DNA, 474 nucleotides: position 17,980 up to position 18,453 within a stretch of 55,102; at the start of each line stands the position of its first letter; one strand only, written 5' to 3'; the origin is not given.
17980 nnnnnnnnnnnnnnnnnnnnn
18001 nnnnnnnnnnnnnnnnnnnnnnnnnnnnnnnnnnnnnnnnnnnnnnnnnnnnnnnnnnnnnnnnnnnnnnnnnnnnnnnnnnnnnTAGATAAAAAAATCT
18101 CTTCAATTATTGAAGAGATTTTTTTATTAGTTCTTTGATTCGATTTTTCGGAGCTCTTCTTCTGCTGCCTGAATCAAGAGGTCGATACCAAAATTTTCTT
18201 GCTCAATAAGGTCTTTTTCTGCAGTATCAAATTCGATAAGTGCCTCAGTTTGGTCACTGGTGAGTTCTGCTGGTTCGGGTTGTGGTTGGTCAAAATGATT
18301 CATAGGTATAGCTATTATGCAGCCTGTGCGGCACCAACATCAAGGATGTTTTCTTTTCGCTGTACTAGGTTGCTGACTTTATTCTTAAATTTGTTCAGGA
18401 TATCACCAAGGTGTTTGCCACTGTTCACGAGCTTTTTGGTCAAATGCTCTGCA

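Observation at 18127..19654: Uncharacterised three-gene cassette between comFC and the type IV pilus locus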

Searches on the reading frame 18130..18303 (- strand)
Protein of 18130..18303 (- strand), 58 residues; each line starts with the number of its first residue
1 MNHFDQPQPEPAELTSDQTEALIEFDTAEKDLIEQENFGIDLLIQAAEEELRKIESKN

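Call 3: search_protein_families(library=pfam, proteins=[window:18130-18303:-], max_evalue=1)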
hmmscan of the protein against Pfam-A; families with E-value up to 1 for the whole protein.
window:18130-18303:- (58 aa): 0 families

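Call 4: search_protein_families(library=ncbifam, proteins=[window:18130-18303:-], max_evalue=1)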
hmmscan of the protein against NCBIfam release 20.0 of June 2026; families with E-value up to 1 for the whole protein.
window:18130-18303:- (58 aa): 0 families

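Call 7: search_protein_families(library=phrogs, proteins=[window:18130-18303:-], max_evalue=1)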
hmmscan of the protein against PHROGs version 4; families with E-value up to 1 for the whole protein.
window:18130-18303:- (58 aa): 0 families

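Call 8: search_protein_families(library=padloc, proteins=[window:18130-18303:-], max_evalue=1)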
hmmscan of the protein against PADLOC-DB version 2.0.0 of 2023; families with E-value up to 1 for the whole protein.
window:18130-18303:- (58 aa): 0 families
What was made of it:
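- On Type II toxin-antitoxin systems: No Pfam, NCBIfam or PADLOC hit to TA families (calls 3, 4, 8).
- Tried and rejected: Pfam, NCBIfam, PHROGs and PADLOC scans of A, B and C gave nothing significant (calls 3, 4, 7, 8).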

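Call 25: find_homologous_proteins(query=window:18130-18303:-, max_evalue=0.01)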
Query window:18130-18303:- (58 aa): 2 proteins with E <= 0.01 among 2 candidates.
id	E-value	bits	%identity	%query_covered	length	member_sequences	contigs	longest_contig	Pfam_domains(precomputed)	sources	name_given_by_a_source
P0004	6.5e-29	115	100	100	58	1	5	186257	-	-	-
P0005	1.2e-17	80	67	100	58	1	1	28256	-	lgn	-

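Call 76: search_solved_structures(query=A5, max_evalue=5)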
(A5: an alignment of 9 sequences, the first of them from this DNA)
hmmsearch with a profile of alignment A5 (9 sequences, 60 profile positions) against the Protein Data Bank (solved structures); distinct sequences matched with E-value up to 5: 20.
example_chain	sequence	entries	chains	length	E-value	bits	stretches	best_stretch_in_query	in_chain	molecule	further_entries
3o0p_A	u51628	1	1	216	0.041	17.5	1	18-55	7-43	Sortase family protein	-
4uot_A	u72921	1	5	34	0.14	15.8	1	17-45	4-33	DESIGNED HELICAL BUNDLE 5H2L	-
4oh8_B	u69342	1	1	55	0.15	15.7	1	25-53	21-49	Ras association domain-containing protein 5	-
1au1_A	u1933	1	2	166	0.16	15.7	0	32-53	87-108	INTERFERON-BETA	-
4lgd_E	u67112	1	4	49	0.17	15.5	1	25-53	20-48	Ras association domain family member 5, RASSF5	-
6g6h_A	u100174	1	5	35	0.18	15.5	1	17-45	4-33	5H2L_2.1-I9L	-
5myd_A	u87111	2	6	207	0.19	15.4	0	33-53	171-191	DUTPase | dUTPase from DI S. aureus phage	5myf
5myi_D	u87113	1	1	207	0.19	15.4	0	33-53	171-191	dUTPase from DI S. aureus phage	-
4xng_A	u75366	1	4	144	0.32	14.7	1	22-49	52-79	Uncharacterized protein MG218.1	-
2akf_A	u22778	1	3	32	0.37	14.5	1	33-58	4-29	Coronin-1A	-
2lch_A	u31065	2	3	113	0.56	13.9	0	31-57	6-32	Protein OR38 | computationally designed four-helix bundle protein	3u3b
2wts_A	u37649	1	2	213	0.68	13.6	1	20-56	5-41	PUTATIVE SORTASE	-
2w1j_A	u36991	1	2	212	0.72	13.6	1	20-56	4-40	PUTATIVE SORTASE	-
4jpp_A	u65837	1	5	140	0.76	13.5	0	6-39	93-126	Minor spike protein H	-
6g6b_A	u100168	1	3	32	0.79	13.4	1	22-48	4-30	CC-Type2-LL-L17Q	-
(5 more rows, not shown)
